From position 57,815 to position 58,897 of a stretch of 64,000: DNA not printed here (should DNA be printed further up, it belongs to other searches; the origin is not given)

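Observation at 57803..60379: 858-aa HExxH (zincin-like) multidomain protein downstream of the big fibre, possible injected polyvalent-type protein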

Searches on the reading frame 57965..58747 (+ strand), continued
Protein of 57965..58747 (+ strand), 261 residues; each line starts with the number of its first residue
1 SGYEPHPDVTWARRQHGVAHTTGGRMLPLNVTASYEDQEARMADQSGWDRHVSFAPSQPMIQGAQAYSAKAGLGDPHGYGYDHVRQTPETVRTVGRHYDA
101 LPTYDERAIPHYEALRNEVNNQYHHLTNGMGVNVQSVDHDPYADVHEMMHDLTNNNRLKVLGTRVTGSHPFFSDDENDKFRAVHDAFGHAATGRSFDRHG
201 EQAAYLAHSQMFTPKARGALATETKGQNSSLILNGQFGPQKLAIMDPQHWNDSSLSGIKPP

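Call 105: search_protein_families(library=pfam, proteins=[L020:3563-5650:-, L020:5965-6642:+, L020:8149-10257:+, L020:6599-8002:-, L020:190-1197:+, L014:8624-9730:+, L014:9727-11211:+, L014:11202-12518:+, L014:72-1982:+], max_evalue=0.001)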
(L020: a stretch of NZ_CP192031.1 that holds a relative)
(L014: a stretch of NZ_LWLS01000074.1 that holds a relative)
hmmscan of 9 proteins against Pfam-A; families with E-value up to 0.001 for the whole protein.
L020:3563-5650:- (695 aa): 1 family
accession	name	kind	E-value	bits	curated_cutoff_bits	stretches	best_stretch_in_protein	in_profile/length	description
PF02384.22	N6_Mtase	-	7.6e-32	111.3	20.4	1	167-407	9-250/311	N-6 DNA Methylase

L020:5965-6642:+ (225 aa): 0 families

L020:8149-10257:+ (702 aa): 7 families
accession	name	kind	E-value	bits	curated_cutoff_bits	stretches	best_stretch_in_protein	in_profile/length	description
PF00580.27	UvrD-helicase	-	3.1e-19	70.2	23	1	250-491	10-253/271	UvrD/REP helicase N-terminal domain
PF13361.12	UvrD_C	-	2.8e-14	53.8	25.6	1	620-690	285-347/350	UvrD-like helicase C-terminal domain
PF13245.12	AAA_19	-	1.5e-11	45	25.1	1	249-491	7-131/134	AAA domain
PF13538.12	UvrD_C_2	-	1.5e-06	28.4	27.4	0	660-688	24-51/52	UvrD-like helicase C-terminal domain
PF01443.25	Viral_helicase1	-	0.00012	22.4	21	0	441-514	51-125/228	Viral superfamily 1 RNA helicase core domain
PF13604.12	AAA_30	-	0.00064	19.9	27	0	240-304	3-66/191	AAA domain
PF13191.12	AAA_16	-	0.00085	20.3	32.6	0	253-316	24-97/167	AAA ATPase domain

L020:6599-8002:- (467 aa): 4 families
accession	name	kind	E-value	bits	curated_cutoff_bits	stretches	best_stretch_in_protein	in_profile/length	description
PF00069.31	Pkinase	-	2.6e-33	116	31.7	1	62-297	14-254/263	Protein kinase domain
PF07714.23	PK_Tyr_Ser-Thr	-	1.2e-22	80.9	23.1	1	70-296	26-250/258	Protein tyrosine and serine/threonine kinase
PF01636.29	APH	-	1.7e-07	31.7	23.2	1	158-193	163-199/239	Phosphotransferase enzyme family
PF14531.12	Kinase-like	-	0.0006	19.6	25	1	149-249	150-252/289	Kinase-like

L020:190-1197:+ (335 aa): 0 families

L014:8624-9730:+ (368 aa): 0 families

L014:9727-11211:+ (494 aa): 0 families

L014:11202-12518:+ (438 aa): 7 families
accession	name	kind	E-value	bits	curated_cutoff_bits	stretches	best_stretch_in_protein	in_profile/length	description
PF13086.12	AAA_11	-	5.5e-10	39.9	27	1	29-77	19-74/257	AAA domain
PF13087.12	AAA_12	-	7.9e-10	39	27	1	283-394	90-194/195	AAA domain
PF13604.12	AAA_30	-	1.4e-08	35.1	27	1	22-172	13-130/191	AAA domain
PF00270.35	DEAD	-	8.8e-06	26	26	1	15-149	8-132/167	DEAD/DEAH box helicase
PF13245.12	AAA_19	-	1.4e-05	25.8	25.1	1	26-170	10-129/134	AAA domain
PF25199.1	nSTAND_NTPase5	-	1.6e-05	25.2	34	1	10-73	24-88/145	Novel STAND NTPase 5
PF01443.25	Viral_helicase1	-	0.00066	20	21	0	31-50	2-21/228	Viral superfamily 1 RNA helicase core domain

L014:72-1982:+ (636 aa): 7 families
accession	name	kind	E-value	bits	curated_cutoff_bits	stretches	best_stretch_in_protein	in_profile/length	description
PF00580.27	UvrD-helicase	-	2.6e-21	76.9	23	1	160-417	2-253/271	UvrD/REP helicase N-terminal domain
PF13245.12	AAA_19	-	3.9e-13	50.2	25.1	1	171-417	10-131/134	AAA domain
PF13361.12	UvrD_C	-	1.8e-11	44.5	25.6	1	548-619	285-348/350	UvrD-like helicase C-terminal domain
PF13538.12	UvrD_C_2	-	0.00039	20.7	27.4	0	550-570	2-22/52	UvrD-like helicase C-terminal domain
PF13604.12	AAA_30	-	0.00057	20.1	27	0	374-415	88-128/191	AAA domain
PF13481.12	AAA_25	-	0.00078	19.6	27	0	160-256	19-123/195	AAA domain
PF13191.12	AAA_16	-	0.00088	20.2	32.6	0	177-400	29-157/167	AAA ATPase domain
